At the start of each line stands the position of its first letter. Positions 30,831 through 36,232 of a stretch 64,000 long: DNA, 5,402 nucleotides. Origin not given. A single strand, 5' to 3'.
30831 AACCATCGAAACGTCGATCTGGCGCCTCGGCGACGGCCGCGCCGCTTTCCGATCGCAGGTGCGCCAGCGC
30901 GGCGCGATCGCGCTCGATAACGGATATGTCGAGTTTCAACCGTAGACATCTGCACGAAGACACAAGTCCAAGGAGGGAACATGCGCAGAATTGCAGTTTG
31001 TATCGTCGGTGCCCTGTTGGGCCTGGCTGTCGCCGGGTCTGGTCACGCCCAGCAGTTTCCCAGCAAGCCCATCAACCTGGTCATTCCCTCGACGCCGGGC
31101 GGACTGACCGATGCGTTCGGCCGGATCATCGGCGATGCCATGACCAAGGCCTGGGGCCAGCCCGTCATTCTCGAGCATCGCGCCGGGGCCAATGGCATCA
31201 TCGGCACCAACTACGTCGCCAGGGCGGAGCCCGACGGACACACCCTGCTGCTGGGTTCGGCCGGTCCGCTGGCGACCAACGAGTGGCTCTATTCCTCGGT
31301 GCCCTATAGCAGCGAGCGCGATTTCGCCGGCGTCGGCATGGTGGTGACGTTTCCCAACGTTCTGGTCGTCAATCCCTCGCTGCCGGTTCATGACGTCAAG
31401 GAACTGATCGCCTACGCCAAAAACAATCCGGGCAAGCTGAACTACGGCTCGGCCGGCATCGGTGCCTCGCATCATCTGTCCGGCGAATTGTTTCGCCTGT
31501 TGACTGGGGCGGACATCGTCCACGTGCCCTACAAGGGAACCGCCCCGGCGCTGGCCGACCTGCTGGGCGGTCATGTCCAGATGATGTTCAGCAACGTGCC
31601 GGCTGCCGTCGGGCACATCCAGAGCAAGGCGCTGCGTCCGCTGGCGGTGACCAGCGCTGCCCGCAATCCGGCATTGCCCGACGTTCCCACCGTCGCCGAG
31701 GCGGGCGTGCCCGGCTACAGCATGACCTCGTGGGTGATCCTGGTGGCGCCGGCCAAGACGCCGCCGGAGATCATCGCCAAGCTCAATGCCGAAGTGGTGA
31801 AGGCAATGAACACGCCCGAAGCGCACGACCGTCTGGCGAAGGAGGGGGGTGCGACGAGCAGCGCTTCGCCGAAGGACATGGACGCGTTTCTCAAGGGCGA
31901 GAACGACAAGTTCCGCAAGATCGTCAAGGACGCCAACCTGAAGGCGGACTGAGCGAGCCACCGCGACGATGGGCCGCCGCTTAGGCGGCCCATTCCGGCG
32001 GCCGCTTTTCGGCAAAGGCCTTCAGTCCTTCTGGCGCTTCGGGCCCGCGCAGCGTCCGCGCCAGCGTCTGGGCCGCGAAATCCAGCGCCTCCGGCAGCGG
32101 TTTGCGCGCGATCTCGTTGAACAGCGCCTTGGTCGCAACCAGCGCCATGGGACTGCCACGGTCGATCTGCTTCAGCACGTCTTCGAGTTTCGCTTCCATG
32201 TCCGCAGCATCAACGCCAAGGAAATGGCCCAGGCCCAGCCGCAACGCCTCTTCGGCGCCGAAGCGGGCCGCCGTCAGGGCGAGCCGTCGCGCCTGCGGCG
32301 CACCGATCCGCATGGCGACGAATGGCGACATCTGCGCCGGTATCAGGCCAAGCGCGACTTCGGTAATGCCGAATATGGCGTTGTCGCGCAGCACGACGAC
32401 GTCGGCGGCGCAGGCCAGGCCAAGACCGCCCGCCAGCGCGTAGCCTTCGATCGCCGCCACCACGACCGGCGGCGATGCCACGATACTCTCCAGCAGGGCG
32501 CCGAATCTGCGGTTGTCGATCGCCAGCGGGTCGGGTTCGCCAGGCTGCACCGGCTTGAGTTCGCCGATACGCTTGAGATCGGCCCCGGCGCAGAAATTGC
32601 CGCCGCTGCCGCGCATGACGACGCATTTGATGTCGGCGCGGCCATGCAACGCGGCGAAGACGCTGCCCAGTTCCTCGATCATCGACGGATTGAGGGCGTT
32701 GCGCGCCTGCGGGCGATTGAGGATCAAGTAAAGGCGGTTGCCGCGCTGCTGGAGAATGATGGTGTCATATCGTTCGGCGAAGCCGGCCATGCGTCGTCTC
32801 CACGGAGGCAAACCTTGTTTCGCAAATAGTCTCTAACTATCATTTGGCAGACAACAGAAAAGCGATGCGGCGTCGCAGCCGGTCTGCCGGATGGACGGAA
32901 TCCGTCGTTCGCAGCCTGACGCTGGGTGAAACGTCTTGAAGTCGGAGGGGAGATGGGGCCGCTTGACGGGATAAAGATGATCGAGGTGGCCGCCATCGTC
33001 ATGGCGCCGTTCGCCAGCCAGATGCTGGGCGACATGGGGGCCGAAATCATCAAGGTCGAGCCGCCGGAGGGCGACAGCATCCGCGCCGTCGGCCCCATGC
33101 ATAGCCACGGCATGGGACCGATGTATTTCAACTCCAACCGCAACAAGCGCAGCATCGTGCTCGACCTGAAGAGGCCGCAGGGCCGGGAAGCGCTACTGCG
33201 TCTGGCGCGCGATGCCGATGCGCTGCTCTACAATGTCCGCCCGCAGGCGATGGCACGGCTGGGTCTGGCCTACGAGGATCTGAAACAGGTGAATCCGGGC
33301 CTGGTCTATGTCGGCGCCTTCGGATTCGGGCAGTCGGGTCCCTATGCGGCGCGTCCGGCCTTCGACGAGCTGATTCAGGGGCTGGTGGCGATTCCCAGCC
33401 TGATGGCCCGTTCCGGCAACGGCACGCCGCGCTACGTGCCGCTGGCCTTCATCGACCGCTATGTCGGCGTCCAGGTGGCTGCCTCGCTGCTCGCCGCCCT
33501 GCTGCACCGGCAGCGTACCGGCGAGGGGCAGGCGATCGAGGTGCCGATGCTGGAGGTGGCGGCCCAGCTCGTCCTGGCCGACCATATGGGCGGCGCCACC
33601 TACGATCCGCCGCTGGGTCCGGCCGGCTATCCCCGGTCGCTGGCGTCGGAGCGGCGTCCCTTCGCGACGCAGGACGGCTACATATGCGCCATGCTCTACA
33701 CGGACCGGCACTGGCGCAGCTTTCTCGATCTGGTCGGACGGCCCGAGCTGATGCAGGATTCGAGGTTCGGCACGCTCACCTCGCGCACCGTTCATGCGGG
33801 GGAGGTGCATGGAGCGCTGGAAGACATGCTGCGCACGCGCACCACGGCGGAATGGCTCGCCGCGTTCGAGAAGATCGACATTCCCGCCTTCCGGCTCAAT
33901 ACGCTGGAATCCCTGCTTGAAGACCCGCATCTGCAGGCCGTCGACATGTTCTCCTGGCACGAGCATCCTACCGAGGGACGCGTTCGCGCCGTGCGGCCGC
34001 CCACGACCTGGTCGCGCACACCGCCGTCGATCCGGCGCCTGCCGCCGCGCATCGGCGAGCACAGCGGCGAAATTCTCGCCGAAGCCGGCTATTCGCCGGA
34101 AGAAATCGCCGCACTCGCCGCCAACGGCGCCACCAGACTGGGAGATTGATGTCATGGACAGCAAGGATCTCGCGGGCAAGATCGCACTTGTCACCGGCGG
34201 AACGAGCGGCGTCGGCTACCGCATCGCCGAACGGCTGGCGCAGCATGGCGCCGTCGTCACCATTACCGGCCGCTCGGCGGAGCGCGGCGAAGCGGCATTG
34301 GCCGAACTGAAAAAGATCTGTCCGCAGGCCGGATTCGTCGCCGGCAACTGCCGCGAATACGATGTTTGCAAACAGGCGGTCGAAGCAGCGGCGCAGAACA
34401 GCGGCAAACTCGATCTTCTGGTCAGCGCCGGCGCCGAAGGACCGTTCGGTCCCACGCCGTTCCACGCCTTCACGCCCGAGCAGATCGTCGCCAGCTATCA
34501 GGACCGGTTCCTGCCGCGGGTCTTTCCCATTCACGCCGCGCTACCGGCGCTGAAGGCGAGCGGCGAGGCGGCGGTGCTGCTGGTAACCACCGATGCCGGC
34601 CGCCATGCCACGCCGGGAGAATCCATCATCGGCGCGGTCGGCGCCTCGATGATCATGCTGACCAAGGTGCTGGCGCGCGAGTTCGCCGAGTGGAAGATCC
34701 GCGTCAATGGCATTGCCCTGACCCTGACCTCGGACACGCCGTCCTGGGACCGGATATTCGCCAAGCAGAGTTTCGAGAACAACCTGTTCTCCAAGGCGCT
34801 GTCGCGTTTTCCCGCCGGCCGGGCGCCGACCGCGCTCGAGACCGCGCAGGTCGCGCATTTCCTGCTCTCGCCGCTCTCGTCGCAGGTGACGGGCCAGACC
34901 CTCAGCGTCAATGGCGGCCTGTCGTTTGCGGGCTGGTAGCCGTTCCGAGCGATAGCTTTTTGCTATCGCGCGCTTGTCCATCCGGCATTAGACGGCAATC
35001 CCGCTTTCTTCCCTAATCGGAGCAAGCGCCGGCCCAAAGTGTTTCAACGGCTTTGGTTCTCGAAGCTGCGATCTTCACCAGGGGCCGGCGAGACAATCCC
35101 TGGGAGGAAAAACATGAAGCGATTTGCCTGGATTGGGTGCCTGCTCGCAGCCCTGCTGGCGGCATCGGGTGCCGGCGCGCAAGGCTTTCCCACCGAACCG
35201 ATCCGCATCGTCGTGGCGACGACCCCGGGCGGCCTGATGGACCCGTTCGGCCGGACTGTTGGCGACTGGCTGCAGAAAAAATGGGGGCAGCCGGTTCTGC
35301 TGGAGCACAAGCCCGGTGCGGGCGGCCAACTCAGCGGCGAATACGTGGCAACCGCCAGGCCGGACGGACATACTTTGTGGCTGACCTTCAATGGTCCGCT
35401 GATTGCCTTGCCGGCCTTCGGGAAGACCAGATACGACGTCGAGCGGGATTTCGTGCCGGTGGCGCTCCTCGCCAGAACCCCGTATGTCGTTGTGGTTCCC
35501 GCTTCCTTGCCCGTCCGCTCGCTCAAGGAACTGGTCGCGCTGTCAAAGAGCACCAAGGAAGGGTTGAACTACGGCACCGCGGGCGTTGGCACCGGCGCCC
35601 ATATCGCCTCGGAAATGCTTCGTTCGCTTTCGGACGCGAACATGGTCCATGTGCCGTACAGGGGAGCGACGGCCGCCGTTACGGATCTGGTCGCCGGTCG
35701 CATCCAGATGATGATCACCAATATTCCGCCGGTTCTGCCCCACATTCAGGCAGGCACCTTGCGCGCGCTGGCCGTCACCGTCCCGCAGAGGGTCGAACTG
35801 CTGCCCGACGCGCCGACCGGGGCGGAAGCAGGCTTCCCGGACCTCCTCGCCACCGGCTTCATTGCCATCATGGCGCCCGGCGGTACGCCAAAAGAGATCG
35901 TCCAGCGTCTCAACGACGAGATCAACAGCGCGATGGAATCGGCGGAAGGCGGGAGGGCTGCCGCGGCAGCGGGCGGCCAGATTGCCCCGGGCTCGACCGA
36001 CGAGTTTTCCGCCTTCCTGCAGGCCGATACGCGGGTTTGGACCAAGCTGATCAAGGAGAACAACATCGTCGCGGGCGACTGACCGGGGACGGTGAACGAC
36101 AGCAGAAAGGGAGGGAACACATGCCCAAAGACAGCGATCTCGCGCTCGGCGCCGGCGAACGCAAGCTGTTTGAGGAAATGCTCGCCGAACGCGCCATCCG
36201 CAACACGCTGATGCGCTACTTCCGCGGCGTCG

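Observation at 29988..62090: One 14-nt AT-rich operator/promoter motif recurs at seven sites and ties six transcription units into a putative TetR regulon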

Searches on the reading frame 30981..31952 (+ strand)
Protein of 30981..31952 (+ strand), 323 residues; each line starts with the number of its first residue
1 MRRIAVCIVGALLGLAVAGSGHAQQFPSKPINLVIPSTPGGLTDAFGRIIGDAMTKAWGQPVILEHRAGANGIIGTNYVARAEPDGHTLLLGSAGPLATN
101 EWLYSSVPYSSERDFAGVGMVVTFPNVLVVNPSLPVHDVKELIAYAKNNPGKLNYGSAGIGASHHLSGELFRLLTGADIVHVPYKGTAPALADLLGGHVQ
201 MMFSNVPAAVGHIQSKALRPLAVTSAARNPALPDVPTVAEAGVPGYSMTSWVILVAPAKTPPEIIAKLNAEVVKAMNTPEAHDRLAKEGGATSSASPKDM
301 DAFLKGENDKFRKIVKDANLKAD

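Call 12: search_protein_families(library=pfam, proteins=[window:30981-31952:+])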
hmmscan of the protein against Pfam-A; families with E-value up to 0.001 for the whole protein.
window:30981-31952:+ (323 aa): 1 family
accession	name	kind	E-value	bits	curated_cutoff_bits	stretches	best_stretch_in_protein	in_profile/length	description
PF03401.19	TctC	-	2e-77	260.8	27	1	48-320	3-274/274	Tripartite tricarboxylate transporter family receptor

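Call 80: find_related_loci(query=window:30981-31952:+, collection=metagenome_contigs, flank=4000)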
Query window:30981-31952:+ (323 aa) in metagenome_contigs; peptide patterns used: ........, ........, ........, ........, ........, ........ (x = any residue, [..] = any of these).
500 stretches matched a pattern; 363 encode a relative of the query (tblastn E <= 1e-3); the best 80 are kept; 80 distinct loci.
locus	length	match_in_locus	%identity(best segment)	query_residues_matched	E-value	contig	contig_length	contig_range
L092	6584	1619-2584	44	1-323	7e-92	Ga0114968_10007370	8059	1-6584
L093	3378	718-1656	45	12-323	2e-91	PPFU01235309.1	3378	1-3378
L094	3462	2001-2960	42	1-323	6e-90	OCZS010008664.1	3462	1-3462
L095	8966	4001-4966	44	6-323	4e-87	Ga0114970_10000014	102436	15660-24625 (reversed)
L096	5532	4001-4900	48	22-323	3e-87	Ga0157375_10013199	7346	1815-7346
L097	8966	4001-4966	44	6-323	4e-87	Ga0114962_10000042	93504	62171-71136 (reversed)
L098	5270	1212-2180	42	1-323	2e-86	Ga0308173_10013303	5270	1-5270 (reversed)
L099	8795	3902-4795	44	26-323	2e-85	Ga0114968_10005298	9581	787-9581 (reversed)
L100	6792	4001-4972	41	1-323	1e-84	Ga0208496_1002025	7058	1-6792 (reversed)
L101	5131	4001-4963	42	1-321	9e-84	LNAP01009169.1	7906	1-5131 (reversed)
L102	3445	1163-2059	44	24-323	1e-83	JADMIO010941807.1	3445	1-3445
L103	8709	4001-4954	43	1-323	7e-83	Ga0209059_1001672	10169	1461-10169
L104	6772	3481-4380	46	23-323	2e-82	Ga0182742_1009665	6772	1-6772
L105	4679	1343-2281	45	7-323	2e-82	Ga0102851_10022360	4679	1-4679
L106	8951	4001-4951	44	7-323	1e-81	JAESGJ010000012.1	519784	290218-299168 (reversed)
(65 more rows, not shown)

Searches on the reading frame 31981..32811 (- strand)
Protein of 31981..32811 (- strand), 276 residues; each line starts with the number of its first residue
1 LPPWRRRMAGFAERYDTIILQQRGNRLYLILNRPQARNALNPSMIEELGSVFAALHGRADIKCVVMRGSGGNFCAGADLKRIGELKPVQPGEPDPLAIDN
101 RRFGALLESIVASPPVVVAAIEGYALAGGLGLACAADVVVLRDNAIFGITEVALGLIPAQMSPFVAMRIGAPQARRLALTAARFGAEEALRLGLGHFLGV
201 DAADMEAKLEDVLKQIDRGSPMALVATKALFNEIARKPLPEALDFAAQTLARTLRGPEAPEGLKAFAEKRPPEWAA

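Call 12: search_protein_families(library=pfam, proteins=[window:31981-32811:-])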
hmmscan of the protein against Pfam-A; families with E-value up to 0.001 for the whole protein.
window:31981-32811:- (276 aa): 2 families
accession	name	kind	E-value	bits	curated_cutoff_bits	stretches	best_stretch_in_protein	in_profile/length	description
PF00378.25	ECH_1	-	1.7e-48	165.6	27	1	29-275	9-249/251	Enoyl-CoA hydratase/isomerase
PF16113.10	ECH_2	-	9.1e-31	108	27.2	1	29-197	4-170/335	Enoyl-CoA hydratase/isomerase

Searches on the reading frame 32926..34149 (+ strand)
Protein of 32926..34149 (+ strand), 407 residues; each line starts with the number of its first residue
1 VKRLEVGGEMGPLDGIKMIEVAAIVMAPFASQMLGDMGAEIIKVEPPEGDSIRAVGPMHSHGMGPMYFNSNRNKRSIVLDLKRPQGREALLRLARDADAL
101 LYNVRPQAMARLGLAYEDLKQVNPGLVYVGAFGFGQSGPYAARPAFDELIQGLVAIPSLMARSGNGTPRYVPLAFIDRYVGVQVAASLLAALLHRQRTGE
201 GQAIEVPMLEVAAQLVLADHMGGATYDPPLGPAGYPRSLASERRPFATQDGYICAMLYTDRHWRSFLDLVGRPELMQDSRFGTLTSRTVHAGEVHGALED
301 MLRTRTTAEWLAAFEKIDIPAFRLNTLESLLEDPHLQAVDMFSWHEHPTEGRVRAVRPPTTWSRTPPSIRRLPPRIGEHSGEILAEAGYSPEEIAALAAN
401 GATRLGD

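Call 12: search_protein_families(library=pfam, proteins=[window:32926-34149:+])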
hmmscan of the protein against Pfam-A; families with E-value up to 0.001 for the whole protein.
window:32926-34149:+ (407 aa): 1 family
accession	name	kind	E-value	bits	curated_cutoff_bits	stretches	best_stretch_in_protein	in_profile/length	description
PF02515.22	CoA_transf_3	-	4.6e-106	355.5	23.3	1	13-380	1-366/366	CoA-transferase family III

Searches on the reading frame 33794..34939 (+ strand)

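Call 12: search_protein_families(library=pfam, proteins=[window:33794-34939:+])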
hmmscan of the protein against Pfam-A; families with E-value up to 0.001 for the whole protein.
window:33794-34939:+ (381 aa): 4 families
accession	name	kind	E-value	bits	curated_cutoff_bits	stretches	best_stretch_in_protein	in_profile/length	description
PF13561.12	adh_short_C2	-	1.3e-33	117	27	1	138-377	6-236/236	Enoyl-(Acyl carrier protein) reductase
PF00106.31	adh_short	-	4.5e-31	108.3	26.6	1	129-324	1-193/195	short chain dehydrogenase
PF23441.1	SDR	-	6.3e-06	26.2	27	1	125-375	4-254/258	SDR-like rossmann domain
PF08659.16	KR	-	7.8e-05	23.1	22.6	1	132-206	4-82/180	KR domain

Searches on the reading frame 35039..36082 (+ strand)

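Call 12: search_protein_families(library=pfam, proteins=[window:35039-36082:+])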
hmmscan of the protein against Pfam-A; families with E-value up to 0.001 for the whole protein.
window:35039-36082:+ (347 aa): 1 family
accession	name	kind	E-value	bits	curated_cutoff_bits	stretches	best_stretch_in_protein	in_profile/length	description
PF03401.19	TctC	-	2.2e-57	195.1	27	1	72-342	3-273/274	Tripartite tricarboxylate transporter family receptor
